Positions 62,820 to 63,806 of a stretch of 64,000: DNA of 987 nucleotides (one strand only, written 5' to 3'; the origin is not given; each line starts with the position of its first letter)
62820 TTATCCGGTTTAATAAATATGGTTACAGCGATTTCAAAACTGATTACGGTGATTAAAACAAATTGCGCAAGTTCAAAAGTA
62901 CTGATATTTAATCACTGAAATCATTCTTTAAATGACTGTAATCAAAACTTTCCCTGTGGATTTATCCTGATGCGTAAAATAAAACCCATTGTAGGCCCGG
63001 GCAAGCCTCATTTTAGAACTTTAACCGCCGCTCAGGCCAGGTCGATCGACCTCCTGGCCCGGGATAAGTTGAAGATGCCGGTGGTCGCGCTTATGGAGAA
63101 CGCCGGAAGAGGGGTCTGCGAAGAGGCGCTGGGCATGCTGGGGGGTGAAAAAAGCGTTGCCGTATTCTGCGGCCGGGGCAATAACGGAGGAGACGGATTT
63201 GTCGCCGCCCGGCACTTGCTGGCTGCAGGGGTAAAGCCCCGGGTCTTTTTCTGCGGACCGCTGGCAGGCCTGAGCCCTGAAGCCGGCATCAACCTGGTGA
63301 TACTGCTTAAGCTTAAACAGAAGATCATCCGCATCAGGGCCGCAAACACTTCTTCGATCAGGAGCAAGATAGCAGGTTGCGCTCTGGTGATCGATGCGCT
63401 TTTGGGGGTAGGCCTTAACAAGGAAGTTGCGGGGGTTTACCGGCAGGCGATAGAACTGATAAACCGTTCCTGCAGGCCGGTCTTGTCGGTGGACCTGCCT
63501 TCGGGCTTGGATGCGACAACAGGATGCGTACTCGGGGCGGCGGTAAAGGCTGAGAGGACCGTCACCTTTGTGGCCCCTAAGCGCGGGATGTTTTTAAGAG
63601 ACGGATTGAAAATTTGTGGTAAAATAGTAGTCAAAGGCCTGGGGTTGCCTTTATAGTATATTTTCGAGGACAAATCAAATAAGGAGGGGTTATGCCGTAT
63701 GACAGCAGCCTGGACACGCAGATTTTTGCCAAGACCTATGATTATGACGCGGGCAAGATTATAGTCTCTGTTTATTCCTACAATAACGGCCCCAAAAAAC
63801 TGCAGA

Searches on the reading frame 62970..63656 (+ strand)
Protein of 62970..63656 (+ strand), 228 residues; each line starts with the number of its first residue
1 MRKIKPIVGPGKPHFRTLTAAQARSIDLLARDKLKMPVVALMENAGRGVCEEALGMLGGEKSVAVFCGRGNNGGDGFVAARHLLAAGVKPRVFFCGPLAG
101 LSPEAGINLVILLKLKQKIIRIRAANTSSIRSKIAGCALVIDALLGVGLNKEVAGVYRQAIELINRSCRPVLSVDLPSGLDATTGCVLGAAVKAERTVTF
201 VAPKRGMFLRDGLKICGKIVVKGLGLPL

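Call 23: search_protein_families(library=pfam, proteins=[window:62970-63656:+], max_evalue=0.00001)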
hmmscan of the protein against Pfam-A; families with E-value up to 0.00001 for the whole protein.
window:62970-63656:+ (228 aa): 1 family
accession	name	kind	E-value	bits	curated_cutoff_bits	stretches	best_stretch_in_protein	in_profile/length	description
PF03853.21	YjeF_N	-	1.1e-45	156.1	24.9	1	40-206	3-169/169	YjeF-related protein N-terminus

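Call 50: find_encoding_contigs(protein=window:62970-63656:+, flank=10000, max_places=2)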
Protein window:62970-63656:+ (228 aa): 12 contigs read that carry it; 2 places shown.
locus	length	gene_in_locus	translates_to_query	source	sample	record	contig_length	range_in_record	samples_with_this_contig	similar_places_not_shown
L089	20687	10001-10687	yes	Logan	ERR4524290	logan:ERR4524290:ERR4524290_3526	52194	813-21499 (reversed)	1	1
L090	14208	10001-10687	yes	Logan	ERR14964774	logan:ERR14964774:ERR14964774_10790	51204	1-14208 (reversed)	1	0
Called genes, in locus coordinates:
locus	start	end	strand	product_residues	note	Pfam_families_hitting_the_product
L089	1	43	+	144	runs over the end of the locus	PF04039:MnhB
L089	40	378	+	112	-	PF00420:Oxidored_q2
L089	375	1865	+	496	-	PF00662:Proton_antipo_N, PF10125:NADHdeh_related (weak), PF00361:Proton_antipo_M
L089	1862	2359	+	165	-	PF01899:MNHE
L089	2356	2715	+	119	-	PF04066:MrpF_PhaF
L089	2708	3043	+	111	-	PF03334:PhaG_MnhG_YufB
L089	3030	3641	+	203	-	PF13187:Fer4_9 (faint), PF12838:Fer4_7, PF12797:Fer4_2 (weak), PF13237:Fer4_10 (weak), PF14697:Fer4_21 (weak), PF00037:Fer4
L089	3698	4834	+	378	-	PF05977:MFS_3, PF07690:MFS_1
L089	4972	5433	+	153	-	PF01471:PG_binding_1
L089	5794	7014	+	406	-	PF00232:Glyco_hydro_1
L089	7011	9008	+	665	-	PF00027:cNMP_binding, PF01656:CbiA, PF01734:Patatin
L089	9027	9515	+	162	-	-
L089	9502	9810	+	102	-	-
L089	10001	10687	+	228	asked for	PF03853:YjeF_N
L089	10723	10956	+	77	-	-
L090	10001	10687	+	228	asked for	PF03853:YjeF_N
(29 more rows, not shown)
